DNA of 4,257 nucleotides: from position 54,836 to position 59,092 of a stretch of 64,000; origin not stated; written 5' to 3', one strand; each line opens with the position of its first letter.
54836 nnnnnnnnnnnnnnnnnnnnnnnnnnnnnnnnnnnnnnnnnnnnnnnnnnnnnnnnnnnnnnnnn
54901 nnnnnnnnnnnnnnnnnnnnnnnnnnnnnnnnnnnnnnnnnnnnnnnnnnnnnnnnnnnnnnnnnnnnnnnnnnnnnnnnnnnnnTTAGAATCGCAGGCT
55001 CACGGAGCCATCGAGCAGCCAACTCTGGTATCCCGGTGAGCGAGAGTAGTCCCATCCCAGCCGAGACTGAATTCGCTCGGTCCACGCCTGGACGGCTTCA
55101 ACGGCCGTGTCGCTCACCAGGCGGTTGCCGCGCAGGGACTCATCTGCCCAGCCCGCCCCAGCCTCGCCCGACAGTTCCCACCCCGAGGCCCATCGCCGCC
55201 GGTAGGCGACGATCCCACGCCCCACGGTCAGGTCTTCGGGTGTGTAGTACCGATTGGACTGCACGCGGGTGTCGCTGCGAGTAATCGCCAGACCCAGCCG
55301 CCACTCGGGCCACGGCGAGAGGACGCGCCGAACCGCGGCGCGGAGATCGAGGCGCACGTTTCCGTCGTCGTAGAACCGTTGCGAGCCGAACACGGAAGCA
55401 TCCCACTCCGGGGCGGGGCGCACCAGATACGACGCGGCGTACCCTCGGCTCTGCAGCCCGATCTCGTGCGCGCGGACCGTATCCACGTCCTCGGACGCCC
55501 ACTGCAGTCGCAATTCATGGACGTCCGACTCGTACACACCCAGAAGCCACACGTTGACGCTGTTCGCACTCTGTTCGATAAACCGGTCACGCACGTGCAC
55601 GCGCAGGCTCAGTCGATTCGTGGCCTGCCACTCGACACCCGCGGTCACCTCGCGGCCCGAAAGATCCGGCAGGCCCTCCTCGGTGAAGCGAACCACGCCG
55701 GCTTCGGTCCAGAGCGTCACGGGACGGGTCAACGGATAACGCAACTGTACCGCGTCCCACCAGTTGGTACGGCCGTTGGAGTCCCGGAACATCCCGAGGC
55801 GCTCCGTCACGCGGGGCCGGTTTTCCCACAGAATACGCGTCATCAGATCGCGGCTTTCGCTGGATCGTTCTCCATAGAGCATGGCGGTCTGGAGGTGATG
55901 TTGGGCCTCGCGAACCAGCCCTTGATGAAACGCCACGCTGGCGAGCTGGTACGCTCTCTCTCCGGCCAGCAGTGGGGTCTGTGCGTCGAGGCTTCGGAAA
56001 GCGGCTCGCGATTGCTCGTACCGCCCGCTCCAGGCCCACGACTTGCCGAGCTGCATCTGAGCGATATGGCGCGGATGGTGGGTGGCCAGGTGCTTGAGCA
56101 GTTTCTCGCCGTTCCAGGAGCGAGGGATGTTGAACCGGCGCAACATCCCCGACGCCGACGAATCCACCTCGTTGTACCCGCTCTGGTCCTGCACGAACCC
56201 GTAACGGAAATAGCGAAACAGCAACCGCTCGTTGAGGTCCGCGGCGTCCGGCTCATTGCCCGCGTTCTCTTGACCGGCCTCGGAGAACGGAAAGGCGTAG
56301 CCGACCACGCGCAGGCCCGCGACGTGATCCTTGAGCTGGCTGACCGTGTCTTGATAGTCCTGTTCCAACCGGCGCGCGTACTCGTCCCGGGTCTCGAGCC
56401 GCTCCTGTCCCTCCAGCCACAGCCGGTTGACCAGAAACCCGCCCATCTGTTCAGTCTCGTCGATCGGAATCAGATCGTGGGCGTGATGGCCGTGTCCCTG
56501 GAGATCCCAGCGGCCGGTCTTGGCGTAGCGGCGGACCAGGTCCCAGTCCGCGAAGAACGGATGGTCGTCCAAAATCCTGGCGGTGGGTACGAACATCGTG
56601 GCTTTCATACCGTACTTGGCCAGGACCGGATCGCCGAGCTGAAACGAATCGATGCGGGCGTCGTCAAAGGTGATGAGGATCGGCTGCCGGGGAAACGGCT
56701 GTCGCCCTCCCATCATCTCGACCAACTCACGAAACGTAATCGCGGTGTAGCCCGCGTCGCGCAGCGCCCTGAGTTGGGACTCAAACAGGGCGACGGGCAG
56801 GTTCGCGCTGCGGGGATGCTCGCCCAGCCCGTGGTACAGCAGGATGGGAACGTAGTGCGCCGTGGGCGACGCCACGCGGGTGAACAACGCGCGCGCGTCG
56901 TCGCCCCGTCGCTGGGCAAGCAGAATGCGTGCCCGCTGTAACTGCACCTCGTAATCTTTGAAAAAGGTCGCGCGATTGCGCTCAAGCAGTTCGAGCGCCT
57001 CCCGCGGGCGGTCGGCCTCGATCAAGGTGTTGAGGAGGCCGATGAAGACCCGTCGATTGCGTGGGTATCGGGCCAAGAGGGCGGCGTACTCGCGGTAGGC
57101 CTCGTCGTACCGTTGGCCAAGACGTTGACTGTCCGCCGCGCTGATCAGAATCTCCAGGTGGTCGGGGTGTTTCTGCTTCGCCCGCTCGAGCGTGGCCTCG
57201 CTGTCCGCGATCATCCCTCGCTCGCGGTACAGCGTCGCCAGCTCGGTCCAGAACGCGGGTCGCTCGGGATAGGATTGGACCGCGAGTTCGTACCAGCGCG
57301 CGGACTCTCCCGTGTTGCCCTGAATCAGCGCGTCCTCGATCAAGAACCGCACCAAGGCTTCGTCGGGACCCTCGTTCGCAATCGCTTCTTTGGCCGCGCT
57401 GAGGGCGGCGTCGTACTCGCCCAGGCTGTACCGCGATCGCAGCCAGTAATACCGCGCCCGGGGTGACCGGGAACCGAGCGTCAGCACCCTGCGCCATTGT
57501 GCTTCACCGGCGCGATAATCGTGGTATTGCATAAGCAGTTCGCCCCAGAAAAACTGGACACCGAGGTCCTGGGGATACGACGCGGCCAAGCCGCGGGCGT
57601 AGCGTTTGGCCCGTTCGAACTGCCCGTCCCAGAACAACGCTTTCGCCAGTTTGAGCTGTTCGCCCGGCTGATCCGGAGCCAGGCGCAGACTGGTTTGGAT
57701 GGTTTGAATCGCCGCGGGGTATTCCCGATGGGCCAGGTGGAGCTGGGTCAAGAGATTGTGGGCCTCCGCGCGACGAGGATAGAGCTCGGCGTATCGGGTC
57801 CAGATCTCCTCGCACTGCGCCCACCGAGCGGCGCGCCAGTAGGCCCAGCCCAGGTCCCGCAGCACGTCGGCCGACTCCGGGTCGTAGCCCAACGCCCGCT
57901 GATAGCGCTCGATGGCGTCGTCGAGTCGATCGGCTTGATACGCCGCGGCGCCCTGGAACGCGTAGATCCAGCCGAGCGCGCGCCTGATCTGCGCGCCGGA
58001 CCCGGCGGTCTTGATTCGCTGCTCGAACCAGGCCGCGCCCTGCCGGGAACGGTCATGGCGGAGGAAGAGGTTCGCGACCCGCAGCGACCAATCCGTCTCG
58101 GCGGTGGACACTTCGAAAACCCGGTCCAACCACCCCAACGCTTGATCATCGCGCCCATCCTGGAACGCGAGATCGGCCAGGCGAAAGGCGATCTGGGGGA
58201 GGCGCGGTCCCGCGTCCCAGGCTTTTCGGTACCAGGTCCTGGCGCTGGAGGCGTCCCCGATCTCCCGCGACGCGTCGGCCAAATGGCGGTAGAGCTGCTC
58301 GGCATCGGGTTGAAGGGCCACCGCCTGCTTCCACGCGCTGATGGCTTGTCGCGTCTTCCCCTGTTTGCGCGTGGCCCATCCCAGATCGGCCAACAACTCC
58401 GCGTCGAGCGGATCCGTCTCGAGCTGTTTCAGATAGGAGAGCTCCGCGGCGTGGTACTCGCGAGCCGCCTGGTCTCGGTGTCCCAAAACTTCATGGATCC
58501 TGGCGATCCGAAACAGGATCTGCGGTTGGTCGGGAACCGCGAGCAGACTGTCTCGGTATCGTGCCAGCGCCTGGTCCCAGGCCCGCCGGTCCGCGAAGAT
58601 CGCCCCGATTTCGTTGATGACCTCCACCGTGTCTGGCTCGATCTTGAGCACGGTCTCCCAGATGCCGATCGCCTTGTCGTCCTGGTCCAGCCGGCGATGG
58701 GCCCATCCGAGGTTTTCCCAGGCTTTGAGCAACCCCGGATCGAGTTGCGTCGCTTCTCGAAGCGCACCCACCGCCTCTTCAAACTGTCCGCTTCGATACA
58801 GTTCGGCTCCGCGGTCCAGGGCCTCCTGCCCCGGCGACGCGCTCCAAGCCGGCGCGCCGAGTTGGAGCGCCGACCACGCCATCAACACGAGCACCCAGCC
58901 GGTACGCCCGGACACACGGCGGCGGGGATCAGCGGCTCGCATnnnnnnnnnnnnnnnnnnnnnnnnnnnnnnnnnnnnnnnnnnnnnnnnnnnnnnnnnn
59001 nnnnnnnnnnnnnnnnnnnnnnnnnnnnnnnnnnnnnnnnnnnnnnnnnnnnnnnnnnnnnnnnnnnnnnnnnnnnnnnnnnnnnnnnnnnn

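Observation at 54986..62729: PNAG-like operon in which PgaA and PgaB functions are fused into one TPR/CE4/beta-barrel protein and the synthase carries an N-terminal PilZ domain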

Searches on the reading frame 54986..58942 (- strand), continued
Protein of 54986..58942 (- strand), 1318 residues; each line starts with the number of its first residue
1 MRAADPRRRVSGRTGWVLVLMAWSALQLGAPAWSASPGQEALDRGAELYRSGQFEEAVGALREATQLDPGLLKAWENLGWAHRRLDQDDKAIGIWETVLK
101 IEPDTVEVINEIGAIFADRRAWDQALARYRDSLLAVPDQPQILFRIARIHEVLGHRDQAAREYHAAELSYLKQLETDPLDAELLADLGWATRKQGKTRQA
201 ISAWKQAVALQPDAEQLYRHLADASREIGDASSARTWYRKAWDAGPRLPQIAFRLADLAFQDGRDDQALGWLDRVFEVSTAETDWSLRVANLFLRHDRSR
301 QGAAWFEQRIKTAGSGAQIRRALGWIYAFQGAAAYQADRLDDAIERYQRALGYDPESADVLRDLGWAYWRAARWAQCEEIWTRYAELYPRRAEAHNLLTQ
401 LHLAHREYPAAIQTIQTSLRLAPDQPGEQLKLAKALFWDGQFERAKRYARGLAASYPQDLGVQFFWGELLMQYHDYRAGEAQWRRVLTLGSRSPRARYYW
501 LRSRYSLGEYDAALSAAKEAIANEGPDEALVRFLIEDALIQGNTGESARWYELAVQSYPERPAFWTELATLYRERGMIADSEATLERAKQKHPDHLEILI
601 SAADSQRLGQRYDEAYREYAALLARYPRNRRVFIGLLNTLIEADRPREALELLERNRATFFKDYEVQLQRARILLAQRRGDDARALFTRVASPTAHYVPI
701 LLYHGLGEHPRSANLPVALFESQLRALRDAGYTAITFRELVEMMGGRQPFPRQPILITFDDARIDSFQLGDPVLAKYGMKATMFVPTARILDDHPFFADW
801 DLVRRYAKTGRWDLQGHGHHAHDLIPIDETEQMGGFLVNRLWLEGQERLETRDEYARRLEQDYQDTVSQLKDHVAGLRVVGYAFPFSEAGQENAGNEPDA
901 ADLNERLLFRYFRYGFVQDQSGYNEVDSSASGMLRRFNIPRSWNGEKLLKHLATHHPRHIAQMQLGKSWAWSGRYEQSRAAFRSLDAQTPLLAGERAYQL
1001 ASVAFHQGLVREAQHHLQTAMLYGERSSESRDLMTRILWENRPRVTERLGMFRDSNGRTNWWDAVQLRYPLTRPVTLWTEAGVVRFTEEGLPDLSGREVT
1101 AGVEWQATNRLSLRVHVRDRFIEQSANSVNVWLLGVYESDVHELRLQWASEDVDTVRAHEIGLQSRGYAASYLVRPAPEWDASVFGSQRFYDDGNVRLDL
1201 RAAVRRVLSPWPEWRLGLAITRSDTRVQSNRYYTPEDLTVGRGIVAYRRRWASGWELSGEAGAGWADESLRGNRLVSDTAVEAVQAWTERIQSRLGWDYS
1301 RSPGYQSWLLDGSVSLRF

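Call 22: find_encoding_contigs(protein=P0054, flank=8000, max_places=1)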
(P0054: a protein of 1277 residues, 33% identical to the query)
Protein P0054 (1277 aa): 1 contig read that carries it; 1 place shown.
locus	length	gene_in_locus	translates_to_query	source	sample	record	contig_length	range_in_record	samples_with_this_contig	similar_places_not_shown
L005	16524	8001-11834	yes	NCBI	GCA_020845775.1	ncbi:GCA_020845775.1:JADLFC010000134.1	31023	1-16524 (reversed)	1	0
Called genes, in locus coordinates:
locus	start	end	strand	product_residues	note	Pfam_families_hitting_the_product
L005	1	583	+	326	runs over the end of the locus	PF01073:3Beta_HSD, PF01370:Epimerase, PF04321:RmlD_sub_bind (weak), PF16363:GDP_Man_Dehyd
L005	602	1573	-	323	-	PF01916:DS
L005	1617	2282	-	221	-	-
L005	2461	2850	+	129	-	PF02261:Asp_decarbox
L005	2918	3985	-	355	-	PF00704:Glyco_hydro_18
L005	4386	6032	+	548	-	PF13506:Glyco_transf_21, PF00535:Glycos_transf_2, PF10111:Glyco_tranf_2_2 (weak), PF13641:Glyco_tranf_2_3, PF03142:Chitin_synth_2, PF01644:Chitin_synth_1, PF13632:Glyco_trans_2_3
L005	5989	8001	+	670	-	PF01522:Polysacc_deac_1 (weak)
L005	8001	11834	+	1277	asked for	PF07719:TPR_2 (faint), PF12895:ANAPC3 (faint), PF13174:TPR_6 (faint), PF13371:TPR_9 (faint), PF13424:TPR_12 (faint), PF13428:TPR_14 (faint), PF00515:TPR_1 (faint), PF01522:Polysacc_deac_1, +7 more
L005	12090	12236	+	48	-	PF13173:AAA_14 (weak)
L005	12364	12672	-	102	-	PF21716:dnstrm_HI1420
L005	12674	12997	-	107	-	-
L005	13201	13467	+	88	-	-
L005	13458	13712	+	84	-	-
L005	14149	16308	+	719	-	PF00311:PEPcase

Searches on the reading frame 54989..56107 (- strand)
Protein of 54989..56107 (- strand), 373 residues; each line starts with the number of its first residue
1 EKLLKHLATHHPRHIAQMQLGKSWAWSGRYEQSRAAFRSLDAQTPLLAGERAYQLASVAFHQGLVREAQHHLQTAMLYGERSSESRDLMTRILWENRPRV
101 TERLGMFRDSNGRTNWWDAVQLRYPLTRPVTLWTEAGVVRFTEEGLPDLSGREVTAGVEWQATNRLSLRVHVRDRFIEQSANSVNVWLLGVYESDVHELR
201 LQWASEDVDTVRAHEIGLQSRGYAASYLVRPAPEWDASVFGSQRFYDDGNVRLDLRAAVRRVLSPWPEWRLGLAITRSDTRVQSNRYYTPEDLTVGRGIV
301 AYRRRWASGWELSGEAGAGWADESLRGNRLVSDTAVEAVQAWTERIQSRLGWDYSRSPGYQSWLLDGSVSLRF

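Call 7: search_protein_families(library=pfam, proteins=[window:54989-56107:-], max_evalue=10)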
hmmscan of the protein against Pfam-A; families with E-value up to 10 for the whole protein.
seq(373 aa): 4 families
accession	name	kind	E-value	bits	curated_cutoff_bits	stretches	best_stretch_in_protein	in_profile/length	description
PF03797.25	Autotransporter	-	0.005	17.1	26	1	267-356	38-130/255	Autotransporter beta-domain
PF13424.12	TPR_12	-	0.015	15.9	30.1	1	52-95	5-49/77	Tetratricopeptide repeat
PF07719.23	TPR_2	-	0.022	15.3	27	1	16-38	3-25/34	Tetratricopeptide repeat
PF14559.12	TPR_19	-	0.13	13.1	25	1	27-92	4-68/68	Tetratricopeptide repeat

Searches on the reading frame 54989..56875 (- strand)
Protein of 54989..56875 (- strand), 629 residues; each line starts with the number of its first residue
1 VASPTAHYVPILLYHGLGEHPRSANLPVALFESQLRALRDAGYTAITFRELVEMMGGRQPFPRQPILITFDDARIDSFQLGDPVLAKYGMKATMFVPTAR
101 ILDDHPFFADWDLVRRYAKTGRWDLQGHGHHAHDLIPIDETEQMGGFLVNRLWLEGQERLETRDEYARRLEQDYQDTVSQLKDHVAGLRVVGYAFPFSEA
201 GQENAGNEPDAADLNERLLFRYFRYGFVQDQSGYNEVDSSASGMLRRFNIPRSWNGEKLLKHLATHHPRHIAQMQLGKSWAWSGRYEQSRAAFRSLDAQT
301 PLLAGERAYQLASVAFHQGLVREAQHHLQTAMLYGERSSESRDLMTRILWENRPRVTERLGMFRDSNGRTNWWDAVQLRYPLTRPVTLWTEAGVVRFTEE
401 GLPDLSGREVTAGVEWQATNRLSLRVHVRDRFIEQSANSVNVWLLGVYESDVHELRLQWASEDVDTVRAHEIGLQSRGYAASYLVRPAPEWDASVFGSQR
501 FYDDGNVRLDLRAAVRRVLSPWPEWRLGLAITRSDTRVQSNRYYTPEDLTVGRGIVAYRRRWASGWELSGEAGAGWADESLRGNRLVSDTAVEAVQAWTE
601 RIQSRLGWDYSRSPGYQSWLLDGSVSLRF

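Call 31: predict_structure(alignment_id=A2)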
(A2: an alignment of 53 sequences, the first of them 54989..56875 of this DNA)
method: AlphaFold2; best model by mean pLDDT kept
length: 629 residues; sequences in the alignment: 53
mean_pLDDT: 93.3   pTM: 0.83
mean pLDDT of the five models: 93.3, 92.8, 92.6, 91.9, 91.8
residues with pLDDT >= 90: 536; 70-90: 78; 50-70: 11; < 50: 4
segments of 3 or more residues with pLDDT < 50: none
pLDDT, mean of each block of 10 residues (from residue 1): 76 92 87 98 97 92 96 94 97 95 87 94 95 91 90 94 95 96 93 78 69 90 93 86 88 95 94 93 91 90 93 93 95 91 92 96 97 98 93 98 97 95 97 93 97 97 96 96 94 97 97 96 95 96 95 97 92 97 95 96 97 96 97
secondary structure, 60 per line:
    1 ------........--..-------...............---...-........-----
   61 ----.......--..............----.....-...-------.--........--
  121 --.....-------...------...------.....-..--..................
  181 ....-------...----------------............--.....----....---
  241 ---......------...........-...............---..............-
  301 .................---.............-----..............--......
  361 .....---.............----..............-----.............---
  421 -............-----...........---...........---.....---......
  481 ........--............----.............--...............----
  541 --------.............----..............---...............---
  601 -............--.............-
elements in order: E7-14 H28-40 E44-46 H48-55 E65-71 H75-87 E92-96 H111-118 E123-127 E135-137 E144-146 H163-184 E192-194 H211-222 E225-229 E234-237 E244-249 H256-266 H268-282 H286-299 H301-317 H321-333 H339-352 E355-365 E369-381 E386-399 E405-417 E422-433 E439-449 E453-463 H467-471 E475-488 E491-502 E507-519 E522-536 E549-561 E566-579 E583-597 E602-613 E616-628

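Call 34: fold_search(model_id=the predicted structure, library=pdb)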
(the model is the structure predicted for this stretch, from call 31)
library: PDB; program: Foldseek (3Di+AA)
matches with E <= 10: 1303; with E <= 0.001: 394
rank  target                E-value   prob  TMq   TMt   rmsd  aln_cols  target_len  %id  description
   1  4u10_B                2.5e-17  1.00  0.35  0.79   3.6       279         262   16  Probing the structure and mechanism of de-N-acetylase from aggregatibacter actinomycetemcomitans (released 2015-01-14)
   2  4u10_A                4.2e-17  1.00  0.35  0.79   3.2       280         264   17  Probing the structure and mechanism of de-N-acetylase from aggregatibacter actinomycetemcomitans (released 2015-01-14)
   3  4f9j_A                1.3e-16  1.00  0.35  0.36   4.0       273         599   20  Structure of Escherichia coli PgaB 42-655 in complex with iron (released 2012-07-25)
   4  4f9d_A                1.7e-16  1.00  0.35  0.38   3.9       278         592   19  Structure of Escherichia coli PgaB 42-655 in complex with nickel (released 2012-07-25)
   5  3vus_A                2.0e-15  1.00  0.34  0.77   4.2       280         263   19  Escherichia coli PgaB N-terminal domain (released 2012-11-14)
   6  3vus_B                3.6e-15  1.00  0.34  0.79   3.6       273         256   19  Escherichia coli PgaB N-terminal domain (released 2012-11-14)
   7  5bu6_A                8.5e-15  1.00  0.31  0.69   5.0       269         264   20  Structure of BpsB deaceylase domain from Bordetella bronchiseptica (released 2015-07-29)
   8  4y25                  2.8e-14  1.00  0.37  0.73   4.3       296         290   14  Bacterial polysaccharide outer membrane secretin (released 2016-03-16)
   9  9b8a                  1.2e-12  1.00  0.40  0.45   8.9       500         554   11  Cryo-EM structure of E. coli cellulose synthase subunit C (released 2025-02-19)
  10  6dq3_B                2.1e-12  1.00  0.31  0.80   4.2       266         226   20  Streptococcus pyogenes deacetylase PplD in complex with acetate (released 2019-05-01)
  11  6dq3_A                2.9e-12  1.00  0.31  0.81   3.7       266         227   20  Streptococcus pyogenes deacetylase PplD in complex with acetate (released 2019-05-01)
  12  9b8h_A                8.5e-12  1.00  0.40  0.42   9.7       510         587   12  Cryo-EM structure of E. coli cellulose synthase subunit C with cellotetraose (released 2025-02-19)
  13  4wcj                  2.2e-11  1.00  0.29  0.73   4.4       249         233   19  Structure of IcaB from Ammonifex degensii (released 2014-11-12)
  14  6tzk                  3.4e-11  1.00  0.38  0.51   8.4       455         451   11  Bacterial cellulose synthase outermembrane channel BcsC with terminal TPR repeat (released 2019-10-23)
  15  4v33_A                8.1e-11  1.00  0.29  0.56   4.7       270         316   16  Crystal structure of the putative polysaccharide deacetylase BA0330 from bacillus anthracis (released 2015-04-08)
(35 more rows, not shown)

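Call 51: find_related_loci(query=A2, collection=genome_contigs, flank=10000)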
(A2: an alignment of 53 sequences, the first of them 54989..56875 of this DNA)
Query A2 (629 aa) in genome_contigs; peptide patterns used: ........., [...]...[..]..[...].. (x = any residue, [..] = any of these).
141 stretches matched a pattern; 101 encode a relative of the query (tblastn E <= 1e-3); the best 80 are kept; 80 distinct loci.
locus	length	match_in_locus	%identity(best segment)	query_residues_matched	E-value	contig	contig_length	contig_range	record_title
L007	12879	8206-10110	56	3-629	0e+0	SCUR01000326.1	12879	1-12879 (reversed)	MAG: Candidatus Manganitrophaceae bacterium isolate GW715_bin.13 GW715_bin.13-75597, whole genome shotgun sequence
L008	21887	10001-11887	53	5-629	0e+0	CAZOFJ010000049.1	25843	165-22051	MAG TPA_asm: uncultured Nitrospirota bacterium isolate SRP287051_co2_246 genome assembly, contig: NODE_3862_length_25843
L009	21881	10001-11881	50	7-629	0e+0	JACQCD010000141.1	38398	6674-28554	MAG: Nitrospirae bacterium isolate NC_groundwater_959_Pr1_S-0.2um_63_21 Montesol18-Sp2_coassembly_scaffold_1025357, whol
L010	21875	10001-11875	49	8-629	5e-175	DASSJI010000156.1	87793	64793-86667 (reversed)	MAG TPA_asm: Vicinamibacteria bacterium isolate SMAG_U1111 k141_695558, whole genome shotgun sequence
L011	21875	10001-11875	42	8-629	5e-169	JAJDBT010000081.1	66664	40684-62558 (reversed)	MAG: Nitrospirota bacterium isolate OFTM211 OFTM211_80, whole genome shotgun sequence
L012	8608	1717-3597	46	7-629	5e-164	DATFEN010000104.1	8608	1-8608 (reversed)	MAG TPA_asm: Vicinamibacteria bacterium isolate SMAG_U8608 k141_455040, whole genome shotgun sequence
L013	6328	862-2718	45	6-621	5e-165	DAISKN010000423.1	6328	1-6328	MAG TPA_asm: Acidobacteriota bacterium isolate CTOTU25575 NODE_7807_length_6328_cov_3.934959, whole genome shotgun seque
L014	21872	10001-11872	45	1-621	2e-163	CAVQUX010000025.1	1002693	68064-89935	MAG: uncultured Acidobacteriota bacterium isolate MFD10007.bin.1.37 genome assembly, contig: contig_6997, whole genome s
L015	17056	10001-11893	44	3-629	4e-158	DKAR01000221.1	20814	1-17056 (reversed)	MAG TPA_asm: Proteobacteria bacterium UBA6921 UBA6921_contig_28215, whole genome shotgun sequence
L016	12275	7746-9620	40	8-629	1e-154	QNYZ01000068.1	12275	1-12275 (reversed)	MAG: Deltaproteobacteria bacterium isolate MAG 48 Ga0226836_10001812, whole genome shotgun sequence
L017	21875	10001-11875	40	8-629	9e-153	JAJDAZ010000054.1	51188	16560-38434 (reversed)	MAG: Nitrospinaceae bacterium isolate OFTM191 OFTM191_53, whole genome shotgun sequence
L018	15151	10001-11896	41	2-629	1e-149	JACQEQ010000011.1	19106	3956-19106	MAG: Gammaproteobacteria bacterium isolate NC_groundwater_1025_Pr1_S-0.65um_55_8 Montesol18_Sp65_coassembly_scaffold_911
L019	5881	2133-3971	43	8-617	3e-150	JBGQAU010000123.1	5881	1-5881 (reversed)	MAG: Acidobacteriota bacterium isolate OBJ2_061818_130_23 k141_1477637_length_5881_cov_10.9617, whole genome shotgun seq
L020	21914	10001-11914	40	1-629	3e-146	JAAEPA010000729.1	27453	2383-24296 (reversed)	MAG: Gammaproteobacteria bacterium isolate Cca_21 CcaG_CONTIG3041095, whole genome shotgun sequence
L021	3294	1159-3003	41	8-619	6e-142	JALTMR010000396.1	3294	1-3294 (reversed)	MAG: Gammaproteobacteria bacterium isolate S139_metabat2_scaf2bin.028 S139_NODE_52218_length_3294_cov_2.284812, whole ge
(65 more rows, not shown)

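Call 80: search_protein_representatives(protein=window:54989-56875:-)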
Query: 629 residues. Proteins with E-value up to 0.001 (for the whole library): 12361; up to 1e-10: 2196; up to 1e-30: 425. The best 150 are listed.
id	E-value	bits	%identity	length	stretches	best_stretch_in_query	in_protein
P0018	6.4e-195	665.6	50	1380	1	5-629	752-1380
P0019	4.0e-176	603.6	47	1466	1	6-629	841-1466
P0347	1.0e-172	592.3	49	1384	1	6-629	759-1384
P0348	5.1e-166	570.2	43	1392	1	6-629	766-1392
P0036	3.5e-165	567.4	46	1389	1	5-621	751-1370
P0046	1.3e-161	555.6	44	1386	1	5-629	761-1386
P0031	9.7e-160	549.4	44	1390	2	7-624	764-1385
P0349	5.7e-155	533.6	44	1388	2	3-629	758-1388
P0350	8.0e-151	520.0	41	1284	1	8-629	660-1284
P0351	1.1e-150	519.5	40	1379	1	7-629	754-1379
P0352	1.6e-150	519.0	41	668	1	6-622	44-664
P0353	1.2e-145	502.8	41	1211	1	2-629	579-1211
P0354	1.4e-145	502.7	43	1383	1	7-619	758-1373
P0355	7.8e-145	500.2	40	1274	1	8-625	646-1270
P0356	4.0e-139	481.3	40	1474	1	7-629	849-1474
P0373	9.7e-96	338.0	35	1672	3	6-308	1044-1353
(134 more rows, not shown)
